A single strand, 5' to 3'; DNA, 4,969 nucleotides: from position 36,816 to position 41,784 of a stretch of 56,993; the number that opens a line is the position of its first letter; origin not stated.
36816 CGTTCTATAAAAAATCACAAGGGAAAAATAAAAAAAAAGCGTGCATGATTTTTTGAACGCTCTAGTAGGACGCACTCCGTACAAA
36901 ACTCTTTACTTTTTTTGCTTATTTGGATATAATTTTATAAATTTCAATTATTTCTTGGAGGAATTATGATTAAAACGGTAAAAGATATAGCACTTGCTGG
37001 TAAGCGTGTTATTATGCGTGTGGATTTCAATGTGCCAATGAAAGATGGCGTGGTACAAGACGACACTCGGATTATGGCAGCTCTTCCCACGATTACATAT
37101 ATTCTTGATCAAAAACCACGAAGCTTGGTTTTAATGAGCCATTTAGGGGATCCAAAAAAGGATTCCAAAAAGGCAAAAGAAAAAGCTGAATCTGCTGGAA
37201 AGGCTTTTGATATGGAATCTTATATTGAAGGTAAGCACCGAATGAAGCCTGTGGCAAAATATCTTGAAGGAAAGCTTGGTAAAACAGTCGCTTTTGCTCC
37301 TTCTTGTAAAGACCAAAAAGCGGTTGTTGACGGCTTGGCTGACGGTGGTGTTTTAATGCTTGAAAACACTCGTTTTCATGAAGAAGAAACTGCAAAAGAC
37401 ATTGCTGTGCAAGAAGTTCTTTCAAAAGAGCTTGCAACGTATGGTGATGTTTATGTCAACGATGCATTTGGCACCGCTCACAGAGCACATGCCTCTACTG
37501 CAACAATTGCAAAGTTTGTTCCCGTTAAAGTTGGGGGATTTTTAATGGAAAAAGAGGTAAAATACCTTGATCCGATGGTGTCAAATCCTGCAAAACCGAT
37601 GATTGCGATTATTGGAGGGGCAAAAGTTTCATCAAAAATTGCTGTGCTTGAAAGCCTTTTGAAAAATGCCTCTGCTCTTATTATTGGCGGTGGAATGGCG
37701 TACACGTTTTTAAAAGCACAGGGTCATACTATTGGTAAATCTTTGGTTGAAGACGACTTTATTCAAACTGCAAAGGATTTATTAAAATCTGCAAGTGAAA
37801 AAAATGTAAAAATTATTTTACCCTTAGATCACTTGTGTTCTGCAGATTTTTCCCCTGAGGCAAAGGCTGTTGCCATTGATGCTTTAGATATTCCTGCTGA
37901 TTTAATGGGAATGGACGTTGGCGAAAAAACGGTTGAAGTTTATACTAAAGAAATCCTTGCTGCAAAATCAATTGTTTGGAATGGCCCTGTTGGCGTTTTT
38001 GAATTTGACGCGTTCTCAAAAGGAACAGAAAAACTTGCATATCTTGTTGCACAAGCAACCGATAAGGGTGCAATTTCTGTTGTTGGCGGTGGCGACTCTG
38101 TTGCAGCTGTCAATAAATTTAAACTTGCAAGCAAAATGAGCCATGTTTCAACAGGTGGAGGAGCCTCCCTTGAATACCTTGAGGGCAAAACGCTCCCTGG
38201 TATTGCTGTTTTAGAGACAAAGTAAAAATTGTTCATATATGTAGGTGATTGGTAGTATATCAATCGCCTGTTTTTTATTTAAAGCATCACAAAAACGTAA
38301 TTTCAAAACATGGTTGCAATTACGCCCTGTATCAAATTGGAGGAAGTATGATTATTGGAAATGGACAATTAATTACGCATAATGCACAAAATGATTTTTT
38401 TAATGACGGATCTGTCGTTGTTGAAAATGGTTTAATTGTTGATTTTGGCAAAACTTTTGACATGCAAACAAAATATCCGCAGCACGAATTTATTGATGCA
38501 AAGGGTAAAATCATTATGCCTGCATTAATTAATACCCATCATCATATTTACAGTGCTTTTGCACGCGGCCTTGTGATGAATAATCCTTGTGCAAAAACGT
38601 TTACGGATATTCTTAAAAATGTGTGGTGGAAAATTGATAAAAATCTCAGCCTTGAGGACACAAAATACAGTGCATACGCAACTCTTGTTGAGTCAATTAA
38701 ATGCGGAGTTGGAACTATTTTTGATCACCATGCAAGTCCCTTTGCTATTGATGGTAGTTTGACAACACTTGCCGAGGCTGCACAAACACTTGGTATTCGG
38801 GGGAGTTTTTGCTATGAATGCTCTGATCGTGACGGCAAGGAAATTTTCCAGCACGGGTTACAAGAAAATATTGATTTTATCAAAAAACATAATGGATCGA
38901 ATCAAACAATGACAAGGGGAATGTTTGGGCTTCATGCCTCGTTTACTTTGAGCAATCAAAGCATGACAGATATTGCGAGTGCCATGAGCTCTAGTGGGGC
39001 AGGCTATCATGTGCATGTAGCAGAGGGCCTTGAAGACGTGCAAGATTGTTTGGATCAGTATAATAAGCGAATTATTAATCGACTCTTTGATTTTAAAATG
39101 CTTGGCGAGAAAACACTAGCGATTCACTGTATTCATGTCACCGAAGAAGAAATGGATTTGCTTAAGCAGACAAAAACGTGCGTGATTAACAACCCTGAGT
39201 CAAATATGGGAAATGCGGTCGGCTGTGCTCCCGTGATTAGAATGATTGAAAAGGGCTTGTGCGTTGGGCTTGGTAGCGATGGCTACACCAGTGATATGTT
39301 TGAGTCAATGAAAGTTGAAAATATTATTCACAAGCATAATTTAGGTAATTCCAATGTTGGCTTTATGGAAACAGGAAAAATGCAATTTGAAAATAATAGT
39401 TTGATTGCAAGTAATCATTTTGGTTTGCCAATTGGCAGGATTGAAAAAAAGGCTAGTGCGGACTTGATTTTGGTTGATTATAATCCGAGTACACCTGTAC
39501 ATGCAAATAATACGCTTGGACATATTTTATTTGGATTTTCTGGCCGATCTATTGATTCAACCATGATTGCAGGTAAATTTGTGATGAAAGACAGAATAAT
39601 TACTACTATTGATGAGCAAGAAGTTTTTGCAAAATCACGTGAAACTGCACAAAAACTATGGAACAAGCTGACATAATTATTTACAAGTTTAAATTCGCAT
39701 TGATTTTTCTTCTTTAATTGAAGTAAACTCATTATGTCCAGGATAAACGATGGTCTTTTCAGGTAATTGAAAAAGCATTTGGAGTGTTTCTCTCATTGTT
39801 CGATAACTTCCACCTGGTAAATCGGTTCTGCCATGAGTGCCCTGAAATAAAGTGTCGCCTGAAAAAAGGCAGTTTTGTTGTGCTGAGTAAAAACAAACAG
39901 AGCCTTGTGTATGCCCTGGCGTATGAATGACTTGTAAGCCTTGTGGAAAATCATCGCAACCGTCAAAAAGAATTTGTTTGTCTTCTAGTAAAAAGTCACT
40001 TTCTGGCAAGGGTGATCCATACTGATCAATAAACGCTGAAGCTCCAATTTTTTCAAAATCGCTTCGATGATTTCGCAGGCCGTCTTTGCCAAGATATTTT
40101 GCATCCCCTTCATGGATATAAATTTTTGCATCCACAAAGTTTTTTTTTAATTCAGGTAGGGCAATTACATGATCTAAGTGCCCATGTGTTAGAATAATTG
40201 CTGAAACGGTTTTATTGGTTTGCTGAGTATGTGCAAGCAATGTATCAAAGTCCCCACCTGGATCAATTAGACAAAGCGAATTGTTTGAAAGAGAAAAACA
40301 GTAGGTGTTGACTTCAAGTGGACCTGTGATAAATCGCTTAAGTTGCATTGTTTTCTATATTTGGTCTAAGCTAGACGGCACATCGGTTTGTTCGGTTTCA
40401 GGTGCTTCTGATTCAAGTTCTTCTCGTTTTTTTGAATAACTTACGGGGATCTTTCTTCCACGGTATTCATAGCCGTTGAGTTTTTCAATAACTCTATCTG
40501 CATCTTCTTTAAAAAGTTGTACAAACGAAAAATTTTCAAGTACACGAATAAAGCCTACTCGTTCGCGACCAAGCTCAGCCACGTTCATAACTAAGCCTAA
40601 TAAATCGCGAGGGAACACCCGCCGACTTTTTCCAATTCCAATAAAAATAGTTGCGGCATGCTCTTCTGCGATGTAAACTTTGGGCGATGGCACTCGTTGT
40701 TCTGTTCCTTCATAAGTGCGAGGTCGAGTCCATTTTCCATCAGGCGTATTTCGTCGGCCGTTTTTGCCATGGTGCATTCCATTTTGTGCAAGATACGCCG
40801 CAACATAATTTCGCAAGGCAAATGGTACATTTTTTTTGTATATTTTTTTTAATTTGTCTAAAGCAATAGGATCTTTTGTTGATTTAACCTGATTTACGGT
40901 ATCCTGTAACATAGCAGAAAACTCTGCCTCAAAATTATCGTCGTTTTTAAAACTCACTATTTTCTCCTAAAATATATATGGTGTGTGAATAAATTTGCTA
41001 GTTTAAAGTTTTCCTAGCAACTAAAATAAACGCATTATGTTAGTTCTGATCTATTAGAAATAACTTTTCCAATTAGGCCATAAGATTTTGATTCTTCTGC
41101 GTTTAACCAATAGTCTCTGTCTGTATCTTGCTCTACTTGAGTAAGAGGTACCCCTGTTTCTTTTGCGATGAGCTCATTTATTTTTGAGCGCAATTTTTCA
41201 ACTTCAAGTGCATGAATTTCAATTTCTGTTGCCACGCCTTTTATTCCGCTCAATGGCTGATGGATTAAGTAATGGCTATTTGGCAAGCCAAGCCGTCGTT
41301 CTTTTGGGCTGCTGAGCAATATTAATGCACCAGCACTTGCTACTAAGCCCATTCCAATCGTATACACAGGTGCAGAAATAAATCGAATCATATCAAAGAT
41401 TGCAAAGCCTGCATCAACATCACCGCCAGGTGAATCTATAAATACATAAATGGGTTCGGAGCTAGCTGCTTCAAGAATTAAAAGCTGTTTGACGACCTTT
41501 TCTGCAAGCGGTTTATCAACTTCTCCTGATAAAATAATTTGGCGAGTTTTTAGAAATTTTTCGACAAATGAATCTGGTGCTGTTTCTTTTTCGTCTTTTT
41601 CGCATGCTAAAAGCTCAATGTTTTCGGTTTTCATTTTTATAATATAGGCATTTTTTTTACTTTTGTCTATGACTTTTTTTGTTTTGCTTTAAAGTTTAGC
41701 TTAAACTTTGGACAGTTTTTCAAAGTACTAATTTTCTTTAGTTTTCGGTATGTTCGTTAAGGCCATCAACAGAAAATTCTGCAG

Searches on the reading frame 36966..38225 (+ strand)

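Call 8: search_protein_families(library=pfam, proteins=[window:36966-38225:+], max_evalue=0.00001)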
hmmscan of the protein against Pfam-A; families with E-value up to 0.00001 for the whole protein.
window:36966-38225:+ (419 aa): 1 family
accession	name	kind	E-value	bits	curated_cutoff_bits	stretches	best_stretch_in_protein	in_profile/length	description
PF00162.24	PGK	-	3.1e-145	484.4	27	1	5-408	1-379/379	Phosphoglycerate kinase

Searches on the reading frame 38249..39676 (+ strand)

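Call 8: search_protein_families(library=pfam, proteins=[window:38249-39676:+], max_evalue=0.00001)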
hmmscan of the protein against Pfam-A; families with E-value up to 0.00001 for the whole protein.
window:38249-39676:+ (475 aa): 1 family
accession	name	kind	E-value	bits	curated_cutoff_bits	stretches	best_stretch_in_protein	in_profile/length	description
PF01979.26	Amidohydro_1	-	2.2e-37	129.5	25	1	88-445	1-345/345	Amidohydrolase family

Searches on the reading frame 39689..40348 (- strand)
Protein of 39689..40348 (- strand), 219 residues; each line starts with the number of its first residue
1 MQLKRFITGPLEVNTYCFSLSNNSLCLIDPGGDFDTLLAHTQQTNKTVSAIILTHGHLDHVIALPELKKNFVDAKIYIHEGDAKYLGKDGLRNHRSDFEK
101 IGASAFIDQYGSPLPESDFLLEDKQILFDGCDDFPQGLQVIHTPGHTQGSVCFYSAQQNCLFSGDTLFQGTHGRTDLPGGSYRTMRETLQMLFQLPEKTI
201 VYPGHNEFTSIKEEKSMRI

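Call 63: search_protein_families(library=pfam, proteins=[window:39689-40348:-], max_evalue=0.00001)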
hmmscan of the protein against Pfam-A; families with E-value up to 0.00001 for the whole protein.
window:39689-40348:- (219 aa): 3 families
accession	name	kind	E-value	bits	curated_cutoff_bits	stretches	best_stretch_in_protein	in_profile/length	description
PF00753.33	Lactamase_B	-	8.4e-35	120.9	22.7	1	9-205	2-196/196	Metallo-beta-lactamase superfamily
PF19583.5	ODP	-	1.6e-07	31.8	27.2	0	13-167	3-137/194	ODP family beta lactamase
PF12706.13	Lactamase_B_2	-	6.3e-07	29.6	27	1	27-87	4-71/200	Beta-lactamase superfamily domain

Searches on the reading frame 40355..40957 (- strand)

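Call 63: search_protein_families(library=pfam, proteins=[window:40355-40957:-], max_evalue=0.00001)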
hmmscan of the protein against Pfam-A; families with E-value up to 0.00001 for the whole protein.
window:40355-40957:- (200 aa): 1 family
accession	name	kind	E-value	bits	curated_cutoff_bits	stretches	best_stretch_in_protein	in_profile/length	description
PF03880.21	DbpA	-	1.2e-18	67.3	25.6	1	103-172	1-70/72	DbpA RNA binding domain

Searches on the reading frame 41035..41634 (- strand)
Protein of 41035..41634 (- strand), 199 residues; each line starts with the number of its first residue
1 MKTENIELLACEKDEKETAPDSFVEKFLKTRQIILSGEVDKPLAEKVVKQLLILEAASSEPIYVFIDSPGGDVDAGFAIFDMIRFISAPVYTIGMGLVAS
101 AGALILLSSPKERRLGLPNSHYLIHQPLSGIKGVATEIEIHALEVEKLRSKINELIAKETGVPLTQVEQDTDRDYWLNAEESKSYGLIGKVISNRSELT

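Call 63: search_protein_families(library=pfam, proteins=[window:41035-41634:-], max_evalue=0.00001)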
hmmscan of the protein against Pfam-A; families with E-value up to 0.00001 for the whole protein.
window:41035-41634:- (199 aa): 1 family
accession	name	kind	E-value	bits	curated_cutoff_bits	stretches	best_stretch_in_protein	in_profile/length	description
PF00574.28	CLP_protease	-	1.6e-63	214.4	20.2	1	21-194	7-181/182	Clp protease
